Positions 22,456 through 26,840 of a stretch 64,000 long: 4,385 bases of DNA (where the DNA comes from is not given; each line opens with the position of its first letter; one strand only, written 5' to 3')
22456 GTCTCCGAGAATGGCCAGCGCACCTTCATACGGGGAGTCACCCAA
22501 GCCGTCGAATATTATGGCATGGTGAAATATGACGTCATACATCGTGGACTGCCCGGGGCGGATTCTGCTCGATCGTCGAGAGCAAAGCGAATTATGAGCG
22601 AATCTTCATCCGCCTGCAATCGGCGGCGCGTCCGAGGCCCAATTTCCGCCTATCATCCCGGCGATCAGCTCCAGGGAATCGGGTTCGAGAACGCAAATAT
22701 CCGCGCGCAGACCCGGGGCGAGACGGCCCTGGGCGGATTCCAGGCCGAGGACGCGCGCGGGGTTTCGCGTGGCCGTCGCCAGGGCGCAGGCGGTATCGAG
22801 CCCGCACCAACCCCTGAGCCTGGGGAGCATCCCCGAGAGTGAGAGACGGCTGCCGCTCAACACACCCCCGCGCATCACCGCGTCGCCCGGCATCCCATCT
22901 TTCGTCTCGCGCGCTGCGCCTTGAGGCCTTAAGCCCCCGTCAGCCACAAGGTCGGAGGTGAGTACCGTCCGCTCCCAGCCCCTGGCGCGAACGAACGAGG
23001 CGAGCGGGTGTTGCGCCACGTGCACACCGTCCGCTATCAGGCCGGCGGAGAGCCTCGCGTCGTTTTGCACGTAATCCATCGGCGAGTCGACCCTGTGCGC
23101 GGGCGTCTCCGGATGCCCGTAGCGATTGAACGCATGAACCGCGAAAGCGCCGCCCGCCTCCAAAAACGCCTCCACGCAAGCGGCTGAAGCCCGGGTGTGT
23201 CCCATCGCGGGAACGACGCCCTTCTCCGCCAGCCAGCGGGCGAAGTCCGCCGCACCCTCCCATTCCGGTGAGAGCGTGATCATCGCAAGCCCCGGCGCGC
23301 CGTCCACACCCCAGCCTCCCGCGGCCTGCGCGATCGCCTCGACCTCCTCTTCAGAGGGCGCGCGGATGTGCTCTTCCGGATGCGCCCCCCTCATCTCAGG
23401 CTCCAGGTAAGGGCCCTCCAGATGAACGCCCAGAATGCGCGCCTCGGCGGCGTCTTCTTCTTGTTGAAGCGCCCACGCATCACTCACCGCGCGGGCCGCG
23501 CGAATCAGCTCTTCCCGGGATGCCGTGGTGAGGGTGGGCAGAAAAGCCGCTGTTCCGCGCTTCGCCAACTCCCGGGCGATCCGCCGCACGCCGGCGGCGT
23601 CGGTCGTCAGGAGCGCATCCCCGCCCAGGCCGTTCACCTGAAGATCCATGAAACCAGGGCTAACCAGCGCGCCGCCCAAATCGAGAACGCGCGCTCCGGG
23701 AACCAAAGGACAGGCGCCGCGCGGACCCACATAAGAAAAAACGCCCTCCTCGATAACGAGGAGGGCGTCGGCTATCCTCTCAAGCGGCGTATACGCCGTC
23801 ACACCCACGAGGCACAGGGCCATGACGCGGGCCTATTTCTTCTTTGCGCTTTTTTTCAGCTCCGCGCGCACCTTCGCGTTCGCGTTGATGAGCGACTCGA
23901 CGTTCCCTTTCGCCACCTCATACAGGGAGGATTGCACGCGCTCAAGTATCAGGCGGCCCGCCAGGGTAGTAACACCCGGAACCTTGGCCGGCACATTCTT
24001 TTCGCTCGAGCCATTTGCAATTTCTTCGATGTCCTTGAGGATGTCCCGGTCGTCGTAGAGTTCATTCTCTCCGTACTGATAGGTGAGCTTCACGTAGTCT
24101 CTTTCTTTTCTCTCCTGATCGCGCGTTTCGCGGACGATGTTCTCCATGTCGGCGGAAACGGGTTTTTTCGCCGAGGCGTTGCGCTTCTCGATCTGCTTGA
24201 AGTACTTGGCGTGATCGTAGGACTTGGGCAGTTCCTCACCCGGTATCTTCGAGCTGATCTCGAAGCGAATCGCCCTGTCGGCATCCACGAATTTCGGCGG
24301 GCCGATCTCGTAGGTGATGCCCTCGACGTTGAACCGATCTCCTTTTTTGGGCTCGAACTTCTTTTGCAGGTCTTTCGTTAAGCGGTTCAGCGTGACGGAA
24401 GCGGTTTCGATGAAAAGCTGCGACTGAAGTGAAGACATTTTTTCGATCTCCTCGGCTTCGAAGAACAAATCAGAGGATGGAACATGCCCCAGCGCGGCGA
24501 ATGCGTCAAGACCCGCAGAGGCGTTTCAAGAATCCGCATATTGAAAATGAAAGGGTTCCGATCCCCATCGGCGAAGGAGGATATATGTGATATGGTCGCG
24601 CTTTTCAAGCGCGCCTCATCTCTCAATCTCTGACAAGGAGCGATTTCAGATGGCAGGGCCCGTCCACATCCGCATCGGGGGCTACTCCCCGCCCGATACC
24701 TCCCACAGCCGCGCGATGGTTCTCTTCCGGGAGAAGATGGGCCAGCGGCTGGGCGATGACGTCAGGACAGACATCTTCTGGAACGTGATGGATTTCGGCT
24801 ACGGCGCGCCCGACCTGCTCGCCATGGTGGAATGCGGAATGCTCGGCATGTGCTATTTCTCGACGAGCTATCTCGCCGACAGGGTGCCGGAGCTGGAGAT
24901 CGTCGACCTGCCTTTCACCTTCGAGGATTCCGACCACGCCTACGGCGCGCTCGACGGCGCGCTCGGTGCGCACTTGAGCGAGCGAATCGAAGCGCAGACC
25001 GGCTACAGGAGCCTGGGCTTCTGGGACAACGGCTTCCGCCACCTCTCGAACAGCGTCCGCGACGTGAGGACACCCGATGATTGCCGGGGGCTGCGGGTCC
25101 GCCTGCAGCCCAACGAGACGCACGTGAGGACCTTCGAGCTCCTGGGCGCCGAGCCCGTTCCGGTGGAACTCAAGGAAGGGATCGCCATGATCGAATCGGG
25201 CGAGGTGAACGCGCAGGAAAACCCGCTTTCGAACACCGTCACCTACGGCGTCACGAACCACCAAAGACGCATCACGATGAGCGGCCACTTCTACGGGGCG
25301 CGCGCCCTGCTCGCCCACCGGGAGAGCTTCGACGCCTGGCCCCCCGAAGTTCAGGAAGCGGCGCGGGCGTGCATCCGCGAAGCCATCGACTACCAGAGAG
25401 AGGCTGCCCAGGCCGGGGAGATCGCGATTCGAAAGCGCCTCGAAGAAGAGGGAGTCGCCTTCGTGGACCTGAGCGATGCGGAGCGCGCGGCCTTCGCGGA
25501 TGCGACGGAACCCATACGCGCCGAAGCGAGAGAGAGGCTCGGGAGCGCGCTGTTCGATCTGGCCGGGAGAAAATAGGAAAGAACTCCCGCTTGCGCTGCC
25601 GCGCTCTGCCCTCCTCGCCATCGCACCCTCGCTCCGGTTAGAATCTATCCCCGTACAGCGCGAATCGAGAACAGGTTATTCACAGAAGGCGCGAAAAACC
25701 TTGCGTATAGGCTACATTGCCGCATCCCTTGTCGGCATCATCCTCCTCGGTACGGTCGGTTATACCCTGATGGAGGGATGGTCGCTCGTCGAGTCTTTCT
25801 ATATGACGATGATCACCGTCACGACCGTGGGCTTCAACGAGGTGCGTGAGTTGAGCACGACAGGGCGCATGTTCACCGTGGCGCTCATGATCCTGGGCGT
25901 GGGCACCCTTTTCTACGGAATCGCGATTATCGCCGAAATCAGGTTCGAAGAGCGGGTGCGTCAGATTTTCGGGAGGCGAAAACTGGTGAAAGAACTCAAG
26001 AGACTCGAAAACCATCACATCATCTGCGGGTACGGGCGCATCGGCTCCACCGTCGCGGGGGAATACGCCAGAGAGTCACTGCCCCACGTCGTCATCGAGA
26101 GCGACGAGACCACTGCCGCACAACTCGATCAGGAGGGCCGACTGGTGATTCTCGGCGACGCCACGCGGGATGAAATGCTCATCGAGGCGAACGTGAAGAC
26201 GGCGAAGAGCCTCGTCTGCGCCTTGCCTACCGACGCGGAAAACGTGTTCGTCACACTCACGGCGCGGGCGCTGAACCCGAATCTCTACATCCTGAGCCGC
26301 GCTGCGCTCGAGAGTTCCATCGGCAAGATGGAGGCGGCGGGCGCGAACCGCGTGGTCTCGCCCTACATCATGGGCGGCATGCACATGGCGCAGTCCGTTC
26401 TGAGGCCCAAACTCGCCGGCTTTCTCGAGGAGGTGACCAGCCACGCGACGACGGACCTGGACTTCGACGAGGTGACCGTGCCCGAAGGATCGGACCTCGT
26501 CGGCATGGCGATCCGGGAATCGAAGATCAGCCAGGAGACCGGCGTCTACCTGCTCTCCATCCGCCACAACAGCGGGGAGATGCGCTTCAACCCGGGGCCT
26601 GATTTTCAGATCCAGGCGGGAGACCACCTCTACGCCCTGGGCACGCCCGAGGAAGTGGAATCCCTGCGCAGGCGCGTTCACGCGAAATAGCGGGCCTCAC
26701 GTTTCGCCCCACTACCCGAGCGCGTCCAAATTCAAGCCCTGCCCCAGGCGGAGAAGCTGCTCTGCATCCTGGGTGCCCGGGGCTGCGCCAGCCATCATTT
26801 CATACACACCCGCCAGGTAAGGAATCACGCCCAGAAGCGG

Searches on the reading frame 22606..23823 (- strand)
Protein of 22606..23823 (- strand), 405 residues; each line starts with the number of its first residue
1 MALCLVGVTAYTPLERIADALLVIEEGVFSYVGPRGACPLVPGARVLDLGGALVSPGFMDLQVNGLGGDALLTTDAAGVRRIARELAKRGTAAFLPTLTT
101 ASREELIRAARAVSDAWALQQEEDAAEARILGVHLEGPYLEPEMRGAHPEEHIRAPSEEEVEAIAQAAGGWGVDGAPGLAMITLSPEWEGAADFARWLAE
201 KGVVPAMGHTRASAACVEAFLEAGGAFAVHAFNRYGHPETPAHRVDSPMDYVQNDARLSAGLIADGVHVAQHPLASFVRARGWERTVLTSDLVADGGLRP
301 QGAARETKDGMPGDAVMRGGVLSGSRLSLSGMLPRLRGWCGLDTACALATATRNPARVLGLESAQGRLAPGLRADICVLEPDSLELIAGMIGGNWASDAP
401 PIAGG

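Call 78: search_protein_families(library=pfam, proteins=[window:22606-23823:-], max_evalue=0.00001)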
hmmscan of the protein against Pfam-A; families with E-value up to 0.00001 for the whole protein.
window:22606-23823:- (405 aa): 2 families
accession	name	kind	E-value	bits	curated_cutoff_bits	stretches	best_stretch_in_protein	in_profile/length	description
PF01979.26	Amidohydro_1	-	2.9e-14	53.5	25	1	54-390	2-339/345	Amidohydrolase family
PF07969.17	Amidohydro_3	-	2.8e-08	34.1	29.7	1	343-384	408-449/472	Amidohydrolase family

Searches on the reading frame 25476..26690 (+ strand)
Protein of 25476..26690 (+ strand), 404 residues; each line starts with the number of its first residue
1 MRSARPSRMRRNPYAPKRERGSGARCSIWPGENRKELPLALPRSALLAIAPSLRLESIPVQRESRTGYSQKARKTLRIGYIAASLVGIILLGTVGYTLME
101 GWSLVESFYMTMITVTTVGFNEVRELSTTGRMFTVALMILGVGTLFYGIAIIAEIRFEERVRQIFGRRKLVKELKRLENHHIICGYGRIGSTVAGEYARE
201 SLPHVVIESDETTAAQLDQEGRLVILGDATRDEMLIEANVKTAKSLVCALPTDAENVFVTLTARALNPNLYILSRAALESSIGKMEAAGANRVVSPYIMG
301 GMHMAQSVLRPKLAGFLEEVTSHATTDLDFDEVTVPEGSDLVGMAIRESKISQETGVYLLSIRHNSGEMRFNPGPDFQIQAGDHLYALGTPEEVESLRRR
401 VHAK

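Call 78: search_protein_families(library=pfam, proteins=[window:25476-26690:+], max_evalue=0.00001)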
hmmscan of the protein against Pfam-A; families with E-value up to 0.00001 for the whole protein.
window:25476-26690:+ (404 aa): 3 families
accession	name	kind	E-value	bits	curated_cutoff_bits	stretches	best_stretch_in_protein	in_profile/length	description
PF02254.24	TrkA_N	-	2.7e-30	105.5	23.8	1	182-296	2-116/116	TrkA-N domain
PF02080.26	TrkA_C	-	3.1e-17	62.7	27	1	332-400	3-69/71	TrkA-C domain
PF07885.22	Ion_trans_2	-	2.6e-14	53.3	22.5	1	85-154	3-75/79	Ion channel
